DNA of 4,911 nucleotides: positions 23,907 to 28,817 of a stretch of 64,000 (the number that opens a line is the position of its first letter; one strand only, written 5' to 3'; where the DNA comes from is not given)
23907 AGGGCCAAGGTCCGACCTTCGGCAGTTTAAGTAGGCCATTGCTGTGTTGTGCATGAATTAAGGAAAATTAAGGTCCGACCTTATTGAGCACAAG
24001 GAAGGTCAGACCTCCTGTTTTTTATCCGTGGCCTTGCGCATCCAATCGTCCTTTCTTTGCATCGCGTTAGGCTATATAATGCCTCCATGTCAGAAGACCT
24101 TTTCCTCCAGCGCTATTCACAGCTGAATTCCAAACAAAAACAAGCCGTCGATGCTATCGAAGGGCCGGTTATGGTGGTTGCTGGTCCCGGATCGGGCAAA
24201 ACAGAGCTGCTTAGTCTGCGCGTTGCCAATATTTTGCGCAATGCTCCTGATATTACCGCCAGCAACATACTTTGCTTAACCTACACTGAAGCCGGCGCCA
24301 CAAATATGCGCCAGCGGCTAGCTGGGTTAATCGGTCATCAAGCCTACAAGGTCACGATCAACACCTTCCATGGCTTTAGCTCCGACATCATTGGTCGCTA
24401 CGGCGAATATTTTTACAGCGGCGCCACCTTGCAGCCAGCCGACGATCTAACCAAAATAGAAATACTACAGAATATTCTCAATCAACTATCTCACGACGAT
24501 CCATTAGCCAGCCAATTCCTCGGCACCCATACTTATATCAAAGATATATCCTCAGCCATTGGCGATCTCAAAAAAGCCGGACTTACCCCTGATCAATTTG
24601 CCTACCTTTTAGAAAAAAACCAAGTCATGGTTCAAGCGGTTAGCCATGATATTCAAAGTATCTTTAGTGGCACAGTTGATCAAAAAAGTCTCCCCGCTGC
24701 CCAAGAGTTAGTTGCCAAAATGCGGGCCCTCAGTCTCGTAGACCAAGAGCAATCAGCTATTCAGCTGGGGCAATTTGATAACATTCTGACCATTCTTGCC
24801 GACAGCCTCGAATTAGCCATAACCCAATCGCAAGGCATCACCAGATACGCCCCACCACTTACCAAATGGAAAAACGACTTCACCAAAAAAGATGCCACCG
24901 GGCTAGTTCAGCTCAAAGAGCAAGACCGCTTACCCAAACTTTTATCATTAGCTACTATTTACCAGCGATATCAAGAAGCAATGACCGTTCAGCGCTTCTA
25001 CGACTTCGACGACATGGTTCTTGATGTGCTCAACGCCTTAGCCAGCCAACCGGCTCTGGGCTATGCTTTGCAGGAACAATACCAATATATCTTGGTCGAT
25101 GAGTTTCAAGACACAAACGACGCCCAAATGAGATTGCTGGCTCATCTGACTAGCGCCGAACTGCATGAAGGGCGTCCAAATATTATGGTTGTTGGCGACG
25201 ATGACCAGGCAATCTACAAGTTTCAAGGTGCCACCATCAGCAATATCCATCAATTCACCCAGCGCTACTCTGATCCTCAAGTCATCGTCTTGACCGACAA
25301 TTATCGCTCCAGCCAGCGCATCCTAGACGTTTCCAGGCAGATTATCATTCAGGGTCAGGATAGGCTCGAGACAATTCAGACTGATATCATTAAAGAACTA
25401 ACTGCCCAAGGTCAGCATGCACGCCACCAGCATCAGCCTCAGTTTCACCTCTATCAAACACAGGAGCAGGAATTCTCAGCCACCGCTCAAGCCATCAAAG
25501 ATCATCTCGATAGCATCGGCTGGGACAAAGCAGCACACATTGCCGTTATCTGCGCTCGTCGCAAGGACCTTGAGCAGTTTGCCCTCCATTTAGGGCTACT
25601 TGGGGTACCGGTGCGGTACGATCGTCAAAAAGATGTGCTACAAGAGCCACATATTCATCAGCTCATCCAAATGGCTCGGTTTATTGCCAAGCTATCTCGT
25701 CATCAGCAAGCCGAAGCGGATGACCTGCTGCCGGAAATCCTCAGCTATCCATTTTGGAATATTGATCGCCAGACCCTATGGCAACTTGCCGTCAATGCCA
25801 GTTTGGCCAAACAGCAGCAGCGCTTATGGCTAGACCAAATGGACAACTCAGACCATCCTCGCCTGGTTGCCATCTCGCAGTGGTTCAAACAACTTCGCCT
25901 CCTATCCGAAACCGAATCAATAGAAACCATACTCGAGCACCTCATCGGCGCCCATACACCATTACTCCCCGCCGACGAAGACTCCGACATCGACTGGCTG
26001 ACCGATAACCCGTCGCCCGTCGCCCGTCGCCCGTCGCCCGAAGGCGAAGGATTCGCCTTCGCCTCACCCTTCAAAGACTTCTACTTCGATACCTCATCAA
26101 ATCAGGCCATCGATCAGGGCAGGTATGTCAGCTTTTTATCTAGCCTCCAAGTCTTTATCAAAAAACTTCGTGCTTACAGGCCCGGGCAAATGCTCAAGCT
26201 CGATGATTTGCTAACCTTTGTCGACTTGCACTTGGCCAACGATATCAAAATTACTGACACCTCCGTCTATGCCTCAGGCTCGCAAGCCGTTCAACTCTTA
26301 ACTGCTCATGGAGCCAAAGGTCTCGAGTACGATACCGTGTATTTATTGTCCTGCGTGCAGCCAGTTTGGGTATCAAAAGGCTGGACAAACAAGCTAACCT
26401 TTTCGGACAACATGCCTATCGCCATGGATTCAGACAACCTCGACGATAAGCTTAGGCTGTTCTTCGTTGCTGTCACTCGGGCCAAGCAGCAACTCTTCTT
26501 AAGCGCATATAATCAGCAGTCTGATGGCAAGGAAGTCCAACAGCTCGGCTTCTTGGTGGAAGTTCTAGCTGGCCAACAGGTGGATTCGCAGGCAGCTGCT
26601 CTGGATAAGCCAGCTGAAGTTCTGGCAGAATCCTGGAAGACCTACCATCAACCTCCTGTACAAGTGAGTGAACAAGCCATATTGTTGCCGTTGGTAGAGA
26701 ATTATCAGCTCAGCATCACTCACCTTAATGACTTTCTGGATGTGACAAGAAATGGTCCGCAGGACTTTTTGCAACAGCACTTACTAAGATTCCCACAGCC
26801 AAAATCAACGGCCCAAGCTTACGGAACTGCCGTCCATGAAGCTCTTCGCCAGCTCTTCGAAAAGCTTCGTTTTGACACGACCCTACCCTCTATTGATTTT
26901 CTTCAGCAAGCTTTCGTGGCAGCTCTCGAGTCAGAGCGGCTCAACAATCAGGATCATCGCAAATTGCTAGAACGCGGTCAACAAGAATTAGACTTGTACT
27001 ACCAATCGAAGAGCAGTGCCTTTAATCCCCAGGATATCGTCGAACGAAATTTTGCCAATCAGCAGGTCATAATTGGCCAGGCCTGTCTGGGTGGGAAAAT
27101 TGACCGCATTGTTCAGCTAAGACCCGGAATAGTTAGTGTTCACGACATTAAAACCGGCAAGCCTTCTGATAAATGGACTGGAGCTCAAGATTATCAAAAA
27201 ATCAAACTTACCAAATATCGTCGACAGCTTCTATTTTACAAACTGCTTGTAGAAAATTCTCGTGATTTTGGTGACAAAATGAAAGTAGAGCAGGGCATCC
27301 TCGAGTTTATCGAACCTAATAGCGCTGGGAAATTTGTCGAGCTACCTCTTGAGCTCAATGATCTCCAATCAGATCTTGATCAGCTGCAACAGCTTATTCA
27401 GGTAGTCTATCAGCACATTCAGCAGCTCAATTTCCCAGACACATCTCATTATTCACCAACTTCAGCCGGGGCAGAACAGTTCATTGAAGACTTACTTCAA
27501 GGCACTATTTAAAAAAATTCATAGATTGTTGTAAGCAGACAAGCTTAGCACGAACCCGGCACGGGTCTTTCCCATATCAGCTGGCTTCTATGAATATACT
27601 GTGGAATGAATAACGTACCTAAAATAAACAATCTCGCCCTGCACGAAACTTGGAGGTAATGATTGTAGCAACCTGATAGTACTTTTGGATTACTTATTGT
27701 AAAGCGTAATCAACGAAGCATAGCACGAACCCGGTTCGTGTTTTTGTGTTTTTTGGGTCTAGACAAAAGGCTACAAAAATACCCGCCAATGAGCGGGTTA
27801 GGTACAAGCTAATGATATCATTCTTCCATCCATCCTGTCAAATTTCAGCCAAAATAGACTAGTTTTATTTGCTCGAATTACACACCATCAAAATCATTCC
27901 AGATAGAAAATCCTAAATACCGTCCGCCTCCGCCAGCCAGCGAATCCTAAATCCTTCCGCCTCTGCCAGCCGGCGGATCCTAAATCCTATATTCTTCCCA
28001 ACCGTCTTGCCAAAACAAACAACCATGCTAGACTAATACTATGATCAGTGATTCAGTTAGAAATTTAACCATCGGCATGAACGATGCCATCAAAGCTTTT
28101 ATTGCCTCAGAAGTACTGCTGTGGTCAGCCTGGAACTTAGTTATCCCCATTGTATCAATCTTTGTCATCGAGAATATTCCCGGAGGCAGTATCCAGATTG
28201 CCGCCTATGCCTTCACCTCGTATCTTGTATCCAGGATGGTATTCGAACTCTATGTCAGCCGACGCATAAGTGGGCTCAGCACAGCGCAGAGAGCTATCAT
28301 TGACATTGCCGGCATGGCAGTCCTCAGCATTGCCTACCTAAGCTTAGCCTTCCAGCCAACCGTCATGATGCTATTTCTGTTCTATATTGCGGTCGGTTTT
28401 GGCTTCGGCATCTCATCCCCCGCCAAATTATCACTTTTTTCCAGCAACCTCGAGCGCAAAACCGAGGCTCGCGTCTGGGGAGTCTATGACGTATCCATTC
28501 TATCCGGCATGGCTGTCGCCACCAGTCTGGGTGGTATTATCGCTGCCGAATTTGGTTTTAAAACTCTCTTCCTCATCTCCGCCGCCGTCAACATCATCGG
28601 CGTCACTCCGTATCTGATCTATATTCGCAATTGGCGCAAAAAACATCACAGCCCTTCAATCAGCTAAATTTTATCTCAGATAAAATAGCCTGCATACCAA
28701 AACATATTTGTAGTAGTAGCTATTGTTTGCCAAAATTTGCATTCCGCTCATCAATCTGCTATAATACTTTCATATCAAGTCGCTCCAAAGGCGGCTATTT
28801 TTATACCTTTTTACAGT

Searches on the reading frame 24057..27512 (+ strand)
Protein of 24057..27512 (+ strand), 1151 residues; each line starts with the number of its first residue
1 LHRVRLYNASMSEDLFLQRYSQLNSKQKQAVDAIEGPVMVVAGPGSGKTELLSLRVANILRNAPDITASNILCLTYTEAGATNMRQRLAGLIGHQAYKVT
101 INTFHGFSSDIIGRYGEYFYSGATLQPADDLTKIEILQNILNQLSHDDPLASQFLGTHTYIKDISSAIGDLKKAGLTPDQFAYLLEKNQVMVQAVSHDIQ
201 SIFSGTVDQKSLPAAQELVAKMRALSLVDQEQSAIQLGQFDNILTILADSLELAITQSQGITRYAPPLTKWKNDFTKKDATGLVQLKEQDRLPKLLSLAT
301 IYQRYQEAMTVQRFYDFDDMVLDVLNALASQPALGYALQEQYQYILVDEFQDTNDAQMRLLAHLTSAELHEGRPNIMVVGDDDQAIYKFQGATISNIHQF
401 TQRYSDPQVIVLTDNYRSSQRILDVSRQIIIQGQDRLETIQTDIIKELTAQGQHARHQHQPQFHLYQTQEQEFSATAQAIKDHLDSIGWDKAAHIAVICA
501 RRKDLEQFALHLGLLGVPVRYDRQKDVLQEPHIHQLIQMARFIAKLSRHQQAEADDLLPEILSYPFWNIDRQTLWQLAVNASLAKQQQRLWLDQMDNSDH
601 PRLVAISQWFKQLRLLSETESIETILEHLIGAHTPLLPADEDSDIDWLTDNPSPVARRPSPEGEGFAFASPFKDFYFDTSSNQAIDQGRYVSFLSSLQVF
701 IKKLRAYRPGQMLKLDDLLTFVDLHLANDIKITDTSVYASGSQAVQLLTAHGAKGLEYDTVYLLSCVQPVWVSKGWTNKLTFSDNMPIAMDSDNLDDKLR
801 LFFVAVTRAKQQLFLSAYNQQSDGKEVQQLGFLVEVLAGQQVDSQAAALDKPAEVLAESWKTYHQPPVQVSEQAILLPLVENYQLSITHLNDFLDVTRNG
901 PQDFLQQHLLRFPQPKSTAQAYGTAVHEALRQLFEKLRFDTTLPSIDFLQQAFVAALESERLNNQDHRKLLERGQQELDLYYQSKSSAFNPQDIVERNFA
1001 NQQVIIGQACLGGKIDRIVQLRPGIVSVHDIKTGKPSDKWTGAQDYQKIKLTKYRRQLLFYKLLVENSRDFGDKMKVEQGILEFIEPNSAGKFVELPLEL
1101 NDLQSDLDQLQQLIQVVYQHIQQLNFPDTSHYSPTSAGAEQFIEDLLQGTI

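Call 62: search_protein_families(library=pfam, proteins=[window:24057-27512:+], max_evalue=0.001)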
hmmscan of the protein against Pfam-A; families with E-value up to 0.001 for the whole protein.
window:24057-27512:+ (1151 aa): 7 families
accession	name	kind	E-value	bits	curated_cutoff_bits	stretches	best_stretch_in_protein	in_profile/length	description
PF00580.27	UvrD-helicase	-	8.5e-59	199.9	23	1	23-404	1-270/271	UvrD/REP helicase N-terminal domain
PF13361.12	UvrD_C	-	8.5e-26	91.6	25.6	2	694-819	241-349/350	UvrD-like helicase C-terminal domain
PF13245.12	AAA_19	-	8.9e-19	68.4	25.1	2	27-144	1-72/134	AAA domain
PF12705.13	PDDEXK_1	-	3.9e-13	50.3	22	1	885-1127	2-230/247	PD-(D/E)XK nuclease superfamily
PF13538.12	UvrD_C_2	-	7.8e-08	32.5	27.4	0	787-815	23-51/52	UvrD-like helicase C-terminal domain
PF13604.12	AAA_30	-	2.1e-05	24.8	27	0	22-88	1-66/191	AAA domain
PF21445.3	ADDB_N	-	5.3e-05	23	26.6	0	121-203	76-165/290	ADDB, N-terminal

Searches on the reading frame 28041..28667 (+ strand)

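Call 62: search_protein_families(library=pfam, proteins=[window:28041-28667:+], max_evalue=0.001)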
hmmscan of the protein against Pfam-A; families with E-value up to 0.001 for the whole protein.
window:28041-28667:+ (208 aa): 2 families
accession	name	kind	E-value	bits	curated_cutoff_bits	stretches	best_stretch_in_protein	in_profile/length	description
PF07690.21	MFS_1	-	1.5e-11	44.2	33.4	1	25-195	6-172/347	Major Facilitator Superfamily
PF03209.21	PUCC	-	2.7e-06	27.1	21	1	100-205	80-183/401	PUCC protein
